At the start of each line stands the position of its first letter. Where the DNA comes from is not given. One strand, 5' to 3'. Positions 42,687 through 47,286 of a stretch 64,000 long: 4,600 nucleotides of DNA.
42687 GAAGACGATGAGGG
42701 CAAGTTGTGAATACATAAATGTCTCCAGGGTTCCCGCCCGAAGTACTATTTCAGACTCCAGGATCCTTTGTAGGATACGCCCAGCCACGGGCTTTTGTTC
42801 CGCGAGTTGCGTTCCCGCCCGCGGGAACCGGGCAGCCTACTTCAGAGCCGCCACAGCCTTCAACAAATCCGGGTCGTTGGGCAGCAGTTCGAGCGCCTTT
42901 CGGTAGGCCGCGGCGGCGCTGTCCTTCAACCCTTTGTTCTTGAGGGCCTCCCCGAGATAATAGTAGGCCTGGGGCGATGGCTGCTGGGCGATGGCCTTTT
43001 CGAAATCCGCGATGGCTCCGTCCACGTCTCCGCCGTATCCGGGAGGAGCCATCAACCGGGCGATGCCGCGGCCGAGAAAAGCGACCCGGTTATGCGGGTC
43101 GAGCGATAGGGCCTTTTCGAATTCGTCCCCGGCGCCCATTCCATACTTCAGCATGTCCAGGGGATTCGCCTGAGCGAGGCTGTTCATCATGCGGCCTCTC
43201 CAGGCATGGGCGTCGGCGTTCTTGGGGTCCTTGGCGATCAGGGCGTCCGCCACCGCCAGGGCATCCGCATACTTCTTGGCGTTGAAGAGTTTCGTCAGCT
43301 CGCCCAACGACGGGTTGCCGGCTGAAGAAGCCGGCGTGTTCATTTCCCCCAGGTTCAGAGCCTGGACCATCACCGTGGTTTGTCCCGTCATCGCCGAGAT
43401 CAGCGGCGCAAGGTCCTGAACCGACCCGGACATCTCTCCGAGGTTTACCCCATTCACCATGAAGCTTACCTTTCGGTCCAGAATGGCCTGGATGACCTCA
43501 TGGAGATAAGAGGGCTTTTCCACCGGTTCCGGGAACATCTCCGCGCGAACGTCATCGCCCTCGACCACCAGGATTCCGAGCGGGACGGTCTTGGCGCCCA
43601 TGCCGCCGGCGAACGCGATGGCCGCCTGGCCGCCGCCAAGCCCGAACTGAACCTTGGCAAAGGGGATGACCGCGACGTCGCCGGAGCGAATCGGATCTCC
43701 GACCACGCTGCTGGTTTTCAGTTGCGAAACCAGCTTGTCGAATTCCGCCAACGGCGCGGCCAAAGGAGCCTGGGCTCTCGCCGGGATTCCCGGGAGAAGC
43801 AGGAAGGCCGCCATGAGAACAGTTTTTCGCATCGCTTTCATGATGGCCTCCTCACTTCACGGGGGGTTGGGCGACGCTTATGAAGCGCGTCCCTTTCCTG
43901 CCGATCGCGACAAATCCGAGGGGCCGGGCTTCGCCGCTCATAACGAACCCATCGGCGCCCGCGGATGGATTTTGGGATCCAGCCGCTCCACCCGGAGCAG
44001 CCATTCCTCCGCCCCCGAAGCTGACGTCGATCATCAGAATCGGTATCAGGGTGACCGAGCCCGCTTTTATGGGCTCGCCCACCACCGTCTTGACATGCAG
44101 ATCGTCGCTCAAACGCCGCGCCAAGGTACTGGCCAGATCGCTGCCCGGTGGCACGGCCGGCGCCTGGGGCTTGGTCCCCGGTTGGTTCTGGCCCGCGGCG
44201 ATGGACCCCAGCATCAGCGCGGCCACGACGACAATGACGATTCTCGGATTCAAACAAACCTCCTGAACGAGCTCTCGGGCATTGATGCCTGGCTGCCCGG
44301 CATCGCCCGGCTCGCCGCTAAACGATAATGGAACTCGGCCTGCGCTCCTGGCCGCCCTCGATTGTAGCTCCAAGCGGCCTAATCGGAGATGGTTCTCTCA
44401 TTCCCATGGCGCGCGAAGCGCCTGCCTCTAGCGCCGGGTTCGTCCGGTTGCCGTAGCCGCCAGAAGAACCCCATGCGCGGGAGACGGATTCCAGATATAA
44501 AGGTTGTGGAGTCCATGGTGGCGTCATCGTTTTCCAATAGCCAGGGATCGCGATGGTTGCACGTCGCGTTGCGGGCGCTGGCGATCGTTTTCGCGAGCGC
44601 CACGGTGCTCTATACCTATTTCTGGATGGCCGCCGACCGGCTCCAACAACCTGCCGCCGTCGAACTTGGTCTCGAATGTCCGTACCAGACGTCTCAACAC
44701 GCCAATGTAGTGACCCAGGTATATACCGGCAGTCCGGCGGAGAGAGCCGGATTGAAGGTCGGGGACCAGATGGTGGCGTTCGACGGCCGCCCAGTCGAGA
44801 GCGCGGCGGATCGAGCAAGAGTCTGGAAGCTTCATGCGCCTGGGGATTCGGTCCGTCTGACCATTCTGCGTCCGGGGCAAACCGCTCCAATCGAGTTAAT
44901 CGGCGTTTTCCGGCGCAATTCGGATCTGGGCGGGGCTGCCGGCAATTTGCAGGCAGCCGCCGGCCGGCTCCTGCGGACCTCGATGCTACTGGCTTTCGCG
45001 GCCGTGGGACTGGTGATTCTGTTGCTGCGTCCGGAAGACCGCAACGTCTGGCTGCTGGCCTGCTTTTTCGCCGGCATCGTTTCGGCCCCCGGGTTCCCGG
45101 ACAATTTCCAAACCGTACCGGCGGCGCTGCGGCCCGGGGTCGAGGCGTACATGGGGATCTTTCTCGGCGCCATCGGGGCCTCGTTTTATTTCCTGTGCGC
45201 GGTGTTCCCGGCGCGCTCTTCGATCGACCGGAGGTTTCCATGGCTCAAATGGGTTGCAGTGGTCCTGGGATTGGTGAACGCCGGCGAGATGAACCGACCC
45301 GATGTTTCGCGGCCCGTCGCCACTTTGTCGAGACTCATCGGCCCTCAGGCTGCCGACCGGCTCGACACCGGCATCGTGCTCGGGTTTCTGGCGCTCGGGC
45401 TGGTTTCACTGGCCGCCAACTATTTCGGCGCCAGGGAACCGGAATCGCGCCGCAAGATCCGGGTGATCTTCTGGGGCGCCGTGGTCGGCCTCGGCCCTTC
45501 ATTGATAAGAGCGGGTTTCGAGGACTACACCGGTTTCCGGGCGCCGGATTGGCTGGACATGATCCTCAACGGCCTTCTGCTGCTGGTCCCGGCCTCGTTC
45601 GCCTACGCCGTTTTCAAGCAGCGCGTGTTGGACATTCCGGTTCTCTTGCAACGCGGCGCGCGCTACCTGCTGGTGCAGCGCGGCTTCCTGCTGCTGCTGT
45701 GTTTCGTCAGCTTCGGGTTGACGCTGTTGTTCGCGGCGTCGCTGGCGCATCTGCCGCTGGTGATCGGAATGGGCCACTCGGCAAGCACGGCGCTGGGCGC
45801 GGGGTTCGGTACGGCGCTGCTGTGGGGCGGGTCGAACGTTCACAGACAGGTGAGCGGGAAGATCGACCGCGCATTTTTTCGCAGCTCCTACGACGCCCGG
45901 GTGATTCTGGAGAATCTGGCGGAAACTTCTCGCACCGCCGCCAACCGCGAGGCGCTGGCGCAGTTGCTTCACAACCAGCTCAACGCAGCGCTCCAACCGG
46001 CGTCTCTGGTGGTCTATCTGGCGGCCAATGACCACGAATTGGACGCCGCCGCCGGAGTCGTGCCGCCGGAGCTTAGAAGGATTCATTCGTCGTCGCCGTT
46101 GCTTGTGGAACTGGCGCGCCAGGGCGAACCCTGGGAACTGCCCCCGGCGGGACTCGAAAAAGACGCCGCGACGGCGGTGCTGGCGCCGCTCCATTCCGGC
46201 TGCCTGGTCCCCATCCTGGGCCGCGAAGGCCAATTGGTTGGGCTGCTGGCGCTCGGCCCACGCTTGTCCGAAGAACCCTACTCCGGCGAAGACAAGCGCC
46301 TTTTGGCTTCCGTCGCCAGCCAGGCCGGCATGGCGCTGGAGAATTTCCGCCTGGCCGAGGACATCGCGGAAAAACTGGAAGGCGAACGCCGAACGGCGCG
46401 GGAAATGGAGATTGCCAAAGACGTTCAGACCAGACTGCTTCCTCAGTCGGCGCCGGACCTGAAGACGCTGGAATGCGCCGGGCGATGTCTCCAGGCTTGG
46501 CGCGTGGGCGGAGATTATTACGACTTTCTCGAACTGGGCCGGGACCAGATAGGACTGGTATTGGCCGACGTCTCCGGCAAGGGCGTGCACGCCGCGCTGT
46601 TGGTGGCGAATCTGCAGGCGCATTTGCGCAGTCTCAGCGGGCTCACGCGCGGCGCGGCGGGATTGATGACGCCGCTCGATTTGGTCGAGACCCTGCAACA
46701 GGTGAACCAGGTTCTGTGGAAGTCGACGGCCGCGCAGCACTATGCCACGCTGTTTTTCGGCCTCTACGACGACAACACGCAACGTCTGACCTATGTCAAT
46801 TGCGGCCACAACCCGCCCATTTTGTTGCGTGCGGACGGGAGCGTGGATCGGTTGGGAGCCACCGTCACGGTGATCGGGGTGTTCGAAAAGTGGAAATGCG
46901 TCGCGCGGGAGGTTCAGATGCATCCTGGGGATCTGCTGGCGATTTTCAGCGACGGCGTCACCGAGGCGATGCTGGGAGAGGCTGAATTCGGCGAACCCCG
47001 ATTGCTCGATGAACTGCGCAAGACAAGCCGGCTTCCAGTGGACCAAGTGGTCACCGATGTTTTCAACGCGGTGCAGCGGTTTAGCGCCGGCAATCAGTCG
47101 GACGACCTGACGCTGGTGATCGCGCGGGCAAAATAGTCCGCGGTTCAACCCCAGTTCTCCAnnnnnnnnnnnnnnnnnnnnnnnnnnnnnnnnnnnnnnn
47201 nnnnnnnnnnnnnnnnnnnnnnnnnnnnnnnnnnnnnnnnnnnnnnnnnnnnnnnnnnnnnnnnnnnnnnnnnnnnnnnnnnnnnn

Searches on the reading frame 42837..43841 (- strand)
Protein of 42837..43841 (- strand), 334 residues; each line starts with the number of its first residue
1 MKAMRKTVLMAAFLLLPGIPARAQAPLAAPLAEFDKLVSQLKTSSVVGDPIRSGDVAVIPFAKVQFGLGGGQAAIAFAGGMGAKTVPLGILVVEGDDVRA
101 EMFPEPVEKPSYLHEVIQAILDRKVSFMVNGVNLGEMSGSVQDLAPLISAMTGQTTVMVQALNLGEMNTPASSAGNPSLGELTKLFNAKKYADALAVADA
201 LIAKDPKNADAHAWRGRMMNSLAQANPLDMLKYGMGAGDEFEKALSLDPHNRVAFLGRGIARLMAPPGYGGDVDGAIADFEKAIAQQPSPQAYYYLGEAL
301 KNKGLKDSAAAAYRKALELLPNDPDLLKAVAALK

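Call 33: search_protein_families(library=pfam, proteins=[window:42837-43841:-], max_evalue=0.0001)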
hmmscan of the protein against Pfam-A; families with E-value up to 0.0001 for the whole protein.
window:42837-43841:- (334 aa): 10 families
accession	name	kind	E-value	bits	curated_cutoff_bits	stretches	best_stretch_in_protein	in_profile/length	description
PF13432.12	TPR_16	-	9.8e-14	51.9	32.7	1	270-324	10-65/65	Tetratricopeptide repeat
PF13414.12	TPR_11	-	1.7e-12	47.3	26.8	0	270-304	7-42/42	TPR repeat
PF07719.23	TPR_2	-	2.1e-12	46.6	27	1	290-323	1-34/34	Tetratricopeptide repeat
PF13428.12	TPR_14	-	6.6e-11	42.2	23.5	1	290-332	1-43/44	Tetratricopeptide repeat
PF13431.12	TPR_17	-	1.6e-09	37.7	24.4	0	200-224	4-28/34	Tetratricopeptide repeat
PF14559.12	TPR_19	-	3e-09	37.5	25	1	271-333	5-68/68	Tetratricopeptide repeat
PF00515.34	TPR_1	-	3.5e-09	36.5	27.8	1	291-323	2-34/34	Tetratricopeptide repeat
PF13181.12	TPR_8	-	8.4e-08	32.2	25.7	0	291-322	2-33/34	Tetratricopeptide repeat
PF09579.15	Spore_YtfJ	-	6.8e-06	26.7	25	1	52-100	2-60/81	Sporulation protein YtfJ (Spore_YtfJ)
PF13174.12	TPR_6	-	2.4e-05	25.1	26.3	0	291-322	1-32/33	Tetratricopeptide repeat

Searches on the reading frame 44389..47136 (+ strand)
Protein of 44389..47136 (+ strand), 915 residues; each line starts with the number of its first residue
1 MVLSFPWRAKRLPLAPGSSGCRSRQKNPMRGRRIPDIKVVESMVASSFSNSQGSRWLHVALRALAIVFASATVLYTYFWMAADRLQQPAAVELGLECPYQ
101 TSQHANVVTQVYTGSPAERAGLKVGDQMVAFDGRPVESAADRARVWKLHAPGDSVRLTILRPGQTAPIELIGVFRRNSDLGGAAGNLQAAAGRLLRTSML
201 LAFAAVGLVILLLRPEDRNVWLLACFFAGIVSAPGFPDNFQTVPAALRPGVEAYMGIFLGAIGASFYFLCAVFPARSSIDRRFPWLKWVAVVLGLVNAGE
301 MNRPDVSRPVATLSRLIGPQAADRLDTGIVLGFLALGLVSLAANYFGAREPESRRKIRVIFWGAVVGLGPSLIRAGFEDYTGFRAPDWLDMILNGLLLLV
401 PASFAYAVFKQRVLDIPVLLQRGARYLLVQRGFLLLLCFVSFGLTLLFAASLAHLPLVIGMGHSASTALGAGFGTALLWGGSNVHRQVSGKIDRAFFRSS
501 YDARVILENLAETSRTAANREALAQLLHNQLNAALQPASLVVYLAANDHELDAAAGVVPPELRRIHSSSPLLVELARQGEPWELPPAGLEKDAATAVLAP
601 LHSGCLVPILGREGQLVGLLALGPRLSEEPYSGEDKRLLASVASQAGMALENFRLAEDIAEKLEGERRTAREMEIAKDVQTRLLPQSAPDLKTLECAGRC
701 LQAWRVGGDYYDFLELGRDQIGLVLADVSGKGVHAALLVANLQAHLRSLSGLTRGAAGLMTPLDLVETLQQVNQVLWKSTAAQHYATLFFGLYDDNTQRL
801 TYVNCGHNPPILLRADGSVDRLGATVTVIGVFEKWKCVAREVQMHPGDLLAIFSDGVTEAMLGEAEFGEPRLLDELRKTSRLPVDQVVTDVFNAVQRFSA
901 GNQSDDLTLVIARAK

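Call 33: search_protein_families(library=pfam, proteins=[window:44389-47136:+], max_evalue=0.0001)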
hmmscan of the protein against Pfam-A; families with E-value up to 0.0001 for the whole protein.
window:44389-47136:+ (915 aa): 7 families
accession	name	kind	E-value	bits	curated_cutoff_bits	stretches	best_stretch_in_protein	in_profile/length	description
PF07228.17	SpoIIE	-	3.7e-43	148.1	25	1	719-914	3-191/192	Stage II sporulation protein E (SpoIIE)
PF17820.7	PDZ_6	-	2.4e-12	46.8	27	1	107-161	1-54/54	PDZ domain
PF13180.12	PDZ_2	-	5.9e-11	42.9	27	1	107-168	15-76/80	PDZ domain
PF13185.12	GAF_2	-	1.8e-08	35.1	28.6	1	518-651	2-136/136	GAF domain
PF13492.12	GAF_3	-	4.5e-08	34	27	1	524-652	6-129/129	GAF domain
PF00595.29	PDZ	-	9.8e-07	29.5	23.2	1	104-160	25-81/81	PDZ domain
PF01590.32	GAF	-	2.9e-06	28.3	22.4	1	520-650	2-133/133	GAF domain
